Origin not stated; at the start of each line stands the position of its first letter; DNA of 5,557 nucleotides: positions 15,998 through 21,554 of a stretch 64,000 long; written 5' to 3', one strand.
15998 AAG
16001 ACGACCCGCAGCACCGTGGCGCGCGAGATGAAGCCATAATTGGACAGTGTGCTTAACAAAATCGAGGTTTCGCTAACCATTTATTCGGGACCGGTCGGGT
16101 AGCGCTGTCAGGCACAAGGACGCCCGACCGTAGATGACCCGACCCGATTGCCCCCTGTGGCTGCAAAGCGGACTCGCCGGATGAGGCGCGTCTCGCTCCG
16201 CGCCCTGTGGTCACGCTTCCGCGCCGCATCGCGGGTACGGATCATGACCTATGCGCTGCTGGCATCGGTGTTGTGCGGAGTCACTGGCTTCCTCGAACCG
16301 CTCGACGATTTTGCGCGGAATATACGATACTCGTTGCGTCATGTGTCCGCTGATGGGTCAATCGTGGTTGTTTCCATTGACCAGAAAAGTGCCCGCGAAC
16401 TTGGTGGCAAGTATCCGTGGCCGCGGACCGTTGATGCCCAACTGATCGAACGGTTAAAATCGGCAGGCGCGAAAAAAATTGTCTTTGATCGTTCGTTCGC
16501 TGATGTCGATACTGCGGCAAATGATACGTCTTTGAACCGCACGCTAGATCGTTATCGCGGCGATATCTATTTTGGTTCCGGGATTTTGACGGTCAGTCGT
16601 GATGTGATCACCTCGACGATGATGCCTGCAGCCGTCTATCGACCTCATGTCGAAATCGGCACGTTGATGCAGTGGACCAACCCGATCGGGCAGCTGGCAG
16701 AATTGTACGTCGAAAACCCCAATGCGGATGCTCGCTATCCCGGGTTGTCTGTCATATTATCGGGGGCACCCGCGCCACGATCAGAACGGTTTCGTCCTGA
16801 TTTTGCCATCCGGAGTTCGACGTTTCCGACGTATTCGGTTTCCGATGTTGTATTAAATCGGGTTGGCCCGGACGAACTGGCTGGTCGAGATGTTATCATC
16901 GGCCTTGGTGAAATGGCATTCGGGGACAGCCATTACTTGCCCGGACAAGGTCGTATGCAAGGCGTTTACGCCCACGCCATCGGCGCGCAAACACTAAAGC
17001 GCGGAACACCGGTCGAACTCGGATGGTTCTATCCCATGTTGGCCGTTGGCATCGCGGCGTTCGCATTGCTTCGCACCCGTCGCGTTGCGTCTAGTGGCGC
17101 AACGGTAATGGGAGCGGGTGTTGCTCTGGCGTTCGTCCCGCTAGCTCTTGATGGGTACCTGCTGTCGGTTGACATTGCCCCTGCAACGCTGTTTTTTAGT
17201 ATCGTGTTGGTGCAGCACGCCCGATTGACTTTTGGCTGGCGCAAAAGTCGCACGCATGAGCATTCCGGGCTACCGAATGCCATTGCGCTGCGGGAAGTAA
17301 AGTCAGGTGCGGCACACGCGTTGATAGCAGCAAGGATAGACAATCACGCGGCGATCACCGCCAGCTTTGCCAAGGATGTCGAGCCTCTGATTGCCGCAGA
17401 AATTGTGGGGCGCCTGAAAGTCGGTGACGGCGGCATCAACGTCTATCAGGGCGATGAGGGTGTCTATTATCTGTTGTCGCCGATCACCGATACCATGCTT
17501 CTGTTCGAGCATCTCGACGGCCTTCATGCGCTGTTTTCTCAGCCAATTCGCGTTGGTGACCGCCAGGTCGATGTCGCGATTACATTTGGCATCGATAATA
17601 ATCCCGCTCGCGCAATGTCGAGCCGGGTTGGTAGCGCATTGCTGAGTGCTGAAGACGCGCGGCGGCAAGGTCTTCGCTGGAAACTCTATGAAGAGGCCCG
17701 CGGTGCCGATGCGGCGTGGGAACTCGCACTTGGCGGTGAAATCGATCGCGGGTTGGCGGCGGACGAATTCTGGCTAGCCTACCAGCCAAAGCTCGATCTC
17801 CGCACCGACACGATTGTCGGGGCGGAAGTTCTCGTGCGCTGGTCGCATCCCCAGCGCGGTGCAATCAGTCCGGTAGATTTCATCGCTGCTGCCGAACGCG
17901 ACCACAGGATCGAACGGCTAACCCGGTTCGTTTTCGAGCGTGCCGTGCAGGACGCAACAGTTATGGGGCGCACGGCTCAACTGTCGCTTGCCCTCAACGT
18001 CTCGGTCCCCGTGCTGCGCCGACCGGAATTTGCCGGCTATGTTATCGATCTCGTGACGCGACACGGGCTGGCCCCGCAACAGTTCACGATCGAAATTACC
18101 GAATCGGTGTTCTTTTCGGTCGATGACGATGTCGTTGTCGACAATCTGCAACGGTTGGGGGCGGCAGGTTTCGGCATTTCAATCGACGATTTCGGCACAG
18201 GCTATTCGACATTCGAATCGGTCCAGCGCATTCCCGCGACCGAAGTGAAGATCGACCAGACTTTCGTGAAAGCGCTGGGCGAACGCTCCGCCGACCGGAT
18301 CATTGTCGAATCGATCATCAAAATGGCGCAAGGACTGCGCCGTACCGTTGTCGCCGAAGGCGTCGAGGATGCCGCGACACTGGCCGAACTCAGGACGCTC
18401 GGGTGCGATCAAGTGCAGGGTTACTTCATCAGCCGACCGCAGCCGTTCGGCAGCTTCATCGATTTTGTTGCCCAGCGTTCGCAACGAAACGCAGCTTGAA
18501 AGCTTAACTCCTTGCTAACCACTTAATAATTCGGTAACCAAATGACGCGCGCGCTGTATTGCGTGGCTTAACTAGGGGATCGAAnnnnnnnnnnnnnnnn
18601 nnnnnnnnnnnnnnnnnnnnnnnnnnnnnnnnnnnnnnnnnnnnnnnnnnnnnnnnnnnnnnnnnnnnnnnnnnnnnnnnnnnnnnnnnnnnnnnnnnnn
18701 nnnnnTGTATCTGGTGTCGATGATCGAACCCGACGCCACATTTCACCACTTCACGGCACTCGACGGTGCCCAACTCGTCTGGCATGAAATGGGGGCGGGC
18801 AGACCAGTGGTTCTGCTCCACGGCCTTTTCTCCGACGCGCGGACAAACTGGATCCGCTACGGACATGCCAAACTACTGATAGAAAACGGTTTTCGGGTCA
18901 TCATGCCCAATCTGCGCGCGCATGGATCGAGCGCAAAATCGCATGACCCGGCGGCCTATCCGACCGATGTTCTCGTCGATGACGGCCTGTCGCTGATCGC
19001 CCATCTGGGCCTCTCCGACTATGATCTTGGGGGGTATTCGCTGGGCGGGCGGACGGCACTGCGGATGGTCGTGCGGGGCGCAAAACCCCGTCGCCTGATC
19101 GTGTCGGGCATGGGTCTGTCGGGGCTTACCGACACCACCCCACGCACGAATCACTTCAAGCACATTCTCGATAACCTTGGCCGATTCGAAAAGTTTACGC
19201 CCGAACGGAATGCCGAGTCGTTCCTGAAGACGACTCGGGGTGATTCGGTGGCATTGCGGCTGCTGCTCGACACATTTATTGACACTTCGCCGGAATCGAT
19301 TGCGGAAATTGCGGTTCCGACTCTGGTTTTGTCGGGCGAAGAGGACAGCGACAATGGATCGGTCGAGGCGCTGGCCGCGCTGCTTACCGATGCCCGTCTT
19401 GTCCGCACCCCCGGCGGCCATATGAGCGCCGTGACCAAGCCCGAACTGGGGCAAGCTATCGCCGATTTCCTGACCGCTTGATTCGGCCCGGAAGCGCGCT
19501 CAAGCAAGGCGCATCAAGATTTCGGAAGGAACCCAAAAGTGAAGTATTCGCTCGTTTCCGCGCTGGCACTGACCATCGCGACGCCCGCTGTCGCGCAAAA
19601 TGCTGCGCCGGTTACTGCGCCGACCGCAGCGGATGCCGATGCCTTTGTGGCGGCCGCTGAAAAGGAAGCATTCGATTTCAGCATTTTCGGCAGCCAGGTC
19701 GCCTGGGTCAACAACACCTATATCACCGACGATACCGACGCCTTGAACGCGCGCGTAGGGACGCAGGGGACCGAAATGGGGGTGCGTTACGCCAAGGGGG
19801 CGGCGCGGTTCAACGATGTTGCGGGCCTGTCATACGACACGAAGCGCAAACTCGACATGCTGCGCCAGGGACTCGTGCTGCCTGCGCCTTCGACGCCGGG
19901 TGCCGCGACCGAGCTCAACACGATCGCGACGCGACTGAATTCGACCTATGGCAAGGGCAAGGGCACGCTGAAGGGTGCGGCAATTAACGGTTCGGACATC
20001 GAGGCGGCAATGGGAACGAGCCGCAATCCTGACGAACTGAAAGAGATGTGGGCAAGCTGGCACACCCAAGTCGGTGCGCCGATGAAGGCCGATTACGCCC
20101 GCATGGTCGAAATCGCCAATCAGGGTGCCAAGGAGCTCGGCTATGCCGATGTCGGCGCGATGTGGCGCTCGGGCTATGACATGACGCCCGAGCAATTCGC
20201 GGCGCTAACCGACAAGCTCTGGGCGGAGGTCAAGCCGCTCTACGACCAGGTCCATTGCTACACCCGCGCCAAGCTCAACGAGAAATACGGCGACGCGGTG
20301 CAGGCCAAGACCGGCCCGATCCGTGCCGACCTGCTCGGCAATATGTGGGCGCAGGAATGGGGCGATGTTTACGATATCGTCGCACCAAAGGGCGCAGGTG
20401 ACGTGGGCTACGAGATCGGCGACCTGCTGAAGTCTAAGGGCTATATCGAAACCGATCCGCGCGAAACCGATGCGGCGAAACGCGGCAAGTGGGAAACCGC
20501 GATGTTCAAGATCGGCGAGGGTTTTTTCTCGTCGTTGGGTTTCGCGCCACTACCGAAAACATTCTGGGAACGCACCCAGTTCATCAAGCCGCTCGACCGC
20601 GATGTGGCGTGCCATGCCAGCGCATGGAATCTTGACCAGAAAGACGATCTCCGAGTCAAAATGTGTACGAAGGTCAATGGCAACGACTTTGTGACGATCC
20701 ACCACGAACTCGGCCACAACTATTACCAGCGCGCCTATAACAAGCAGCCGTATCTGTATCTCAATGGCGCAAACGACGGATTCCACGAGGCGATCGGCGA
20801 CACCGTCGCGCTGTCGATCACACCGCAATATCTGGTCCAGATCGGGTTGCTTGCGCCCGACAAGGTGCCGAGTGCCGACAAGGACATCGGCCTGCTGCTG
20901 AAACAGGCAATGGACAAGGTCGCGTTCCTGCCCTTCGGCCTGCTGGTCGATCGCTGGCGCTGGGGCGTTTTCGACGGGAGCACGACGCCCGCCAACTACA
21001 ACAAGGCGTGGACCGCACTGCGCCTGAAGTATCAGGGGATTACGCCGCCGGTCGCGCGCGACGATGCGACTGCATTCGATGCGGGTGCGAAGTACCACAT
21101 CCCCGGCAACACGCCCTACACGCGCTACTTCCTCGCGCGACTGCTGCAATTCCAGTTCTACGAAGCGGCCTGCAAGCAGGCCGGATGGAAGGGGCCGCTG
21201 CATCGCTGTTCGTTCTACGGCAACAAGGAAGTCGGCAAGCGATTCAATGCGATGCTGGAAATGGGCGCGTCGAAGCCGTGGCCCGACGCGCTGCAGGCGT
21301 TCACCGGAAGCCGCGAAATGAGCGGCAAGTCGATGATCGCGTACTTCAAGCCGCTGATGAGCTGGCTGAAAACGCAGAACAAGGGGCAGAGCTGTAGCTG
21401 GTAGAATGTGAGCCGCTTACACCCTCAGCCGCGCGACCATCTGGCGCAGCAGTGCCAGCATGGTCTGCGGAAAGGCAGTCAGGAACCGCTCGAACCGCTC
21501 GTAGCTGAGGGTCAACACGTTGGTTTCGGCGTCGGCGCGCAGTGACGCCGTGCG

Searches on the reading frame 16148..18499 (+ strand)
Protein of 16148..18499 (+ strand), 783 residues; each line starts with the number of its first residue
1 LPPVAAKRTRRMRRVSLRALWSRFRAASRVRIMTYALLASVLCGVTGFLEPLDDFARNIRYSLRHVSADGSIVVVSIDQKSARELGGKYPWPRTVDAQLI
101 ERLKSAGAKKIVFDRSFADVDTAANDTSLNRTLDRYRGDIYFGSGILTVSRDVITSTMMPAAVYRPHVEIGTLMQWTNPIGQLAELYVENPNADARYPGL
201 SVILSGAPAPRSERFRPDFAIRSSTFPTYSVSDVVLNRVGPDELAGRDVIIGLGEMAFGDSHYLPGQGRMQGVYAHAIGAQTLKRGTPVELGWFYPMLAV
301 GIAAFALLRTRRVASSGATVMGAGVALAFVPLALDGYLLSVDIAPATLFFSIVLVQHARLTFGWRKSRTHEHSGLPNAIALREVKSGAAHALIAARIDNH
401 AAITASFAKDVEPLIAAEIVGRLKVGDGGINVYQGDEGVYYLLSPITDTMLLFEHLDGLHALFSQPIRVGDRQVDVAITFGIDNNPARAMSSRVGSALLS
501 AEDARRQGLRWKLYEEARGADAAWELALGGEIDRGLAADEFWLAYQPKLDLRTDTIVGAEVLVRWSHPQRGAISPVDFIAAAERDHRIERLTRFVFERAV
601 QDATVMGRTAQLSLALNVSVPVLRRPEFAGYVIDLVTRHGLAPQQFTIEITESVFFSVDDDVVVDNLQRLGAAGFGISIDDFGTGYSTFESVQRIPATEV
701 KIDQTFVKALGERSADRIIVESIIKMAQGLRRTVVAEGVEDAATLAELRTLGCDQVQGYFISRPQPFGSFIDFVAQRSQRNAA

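Call 75: search_protein_families(library=pfam, proteins=[window:16148-18499:+], max_evalue=0.0001)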
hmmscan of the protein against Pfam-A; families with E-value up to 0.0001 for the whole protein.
window:16148-18499:+ (783 aa): 2 families
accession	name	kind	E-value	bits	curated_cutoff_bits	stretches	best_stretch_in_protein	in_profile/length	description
PF00563.25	EAL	-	4.4e-67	226.3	31.3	1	532-764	4-236/236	EAL domain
PF05226.16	CHASE2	-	4.5e-23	82.6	26.3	1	39-285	5-226/257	CHASE2 domain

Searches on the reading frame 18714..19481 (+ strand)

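Call 75: search_protein_families(library=pfam, proteins=[window:18714-19481:+], max_evalue=0.0001)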
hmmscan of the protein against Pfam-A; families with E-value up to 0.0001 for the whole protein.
window:18714-19481:+ (255 aa): 3 families
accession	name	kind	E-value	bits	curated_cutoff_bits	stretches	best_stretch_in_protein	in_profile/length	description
PF00561.26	Abhydrolase_1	-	8.4e-18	65.4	25.8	1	31-120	2-88/245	alpha/beta hydrolase fold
PF12697.13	Abhydrolase_6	-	1.1e-15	59.4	26.3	1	32-240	1-208/217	Alpha/beta hydrolase family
PF12146.15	Hydrolase_4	-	7e-05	22.7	27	0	32-133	7-109/239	Serine aminopeptidase, S33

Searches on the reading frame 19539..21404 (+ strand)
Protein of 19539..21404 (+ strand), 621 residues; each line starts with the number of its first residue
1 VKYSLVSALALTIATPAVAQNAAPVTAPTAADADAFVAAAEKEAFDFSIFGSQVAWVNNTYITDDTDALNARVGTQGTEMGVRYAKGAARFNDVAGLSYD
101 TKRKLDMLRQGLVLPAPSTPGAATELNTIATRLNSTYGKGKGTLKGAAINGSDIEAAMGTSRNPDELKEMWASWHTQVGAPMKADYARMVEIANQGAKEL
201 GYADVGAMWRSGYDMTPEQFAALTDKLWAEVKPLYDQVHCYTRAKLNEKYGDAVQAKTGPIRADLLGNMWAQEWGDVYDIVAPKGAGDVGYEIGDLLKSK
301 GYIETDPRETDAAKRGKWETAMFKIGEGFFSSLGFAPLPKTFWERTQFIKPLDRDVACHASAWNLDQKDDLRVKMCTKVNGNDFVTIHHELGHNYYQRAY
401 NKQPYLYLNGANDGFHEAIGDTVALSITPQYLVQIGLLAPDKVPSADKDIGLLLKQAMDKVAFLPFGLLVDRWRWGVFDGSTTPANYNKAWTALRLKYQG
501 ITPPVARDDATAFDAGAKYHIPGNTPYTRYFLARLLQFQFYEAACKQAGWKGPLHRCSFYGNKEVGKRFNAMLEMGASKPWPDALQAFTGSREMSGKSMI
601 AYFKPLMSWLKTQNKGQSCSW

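Call 15: search_protein_families(library=pfam, proteins=[window:19539-21404:+])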
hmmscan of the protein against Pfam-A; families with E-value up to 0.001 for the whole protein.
window:19539-21404:+ (621 aa): 1 family
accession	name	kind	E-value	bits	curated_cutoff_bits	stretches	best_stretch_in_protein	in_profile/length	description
PF01401.24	Peptidase_M2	-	5.8e-212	705.8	23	1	29-621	3-581/581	Angiotensin-converting enzyme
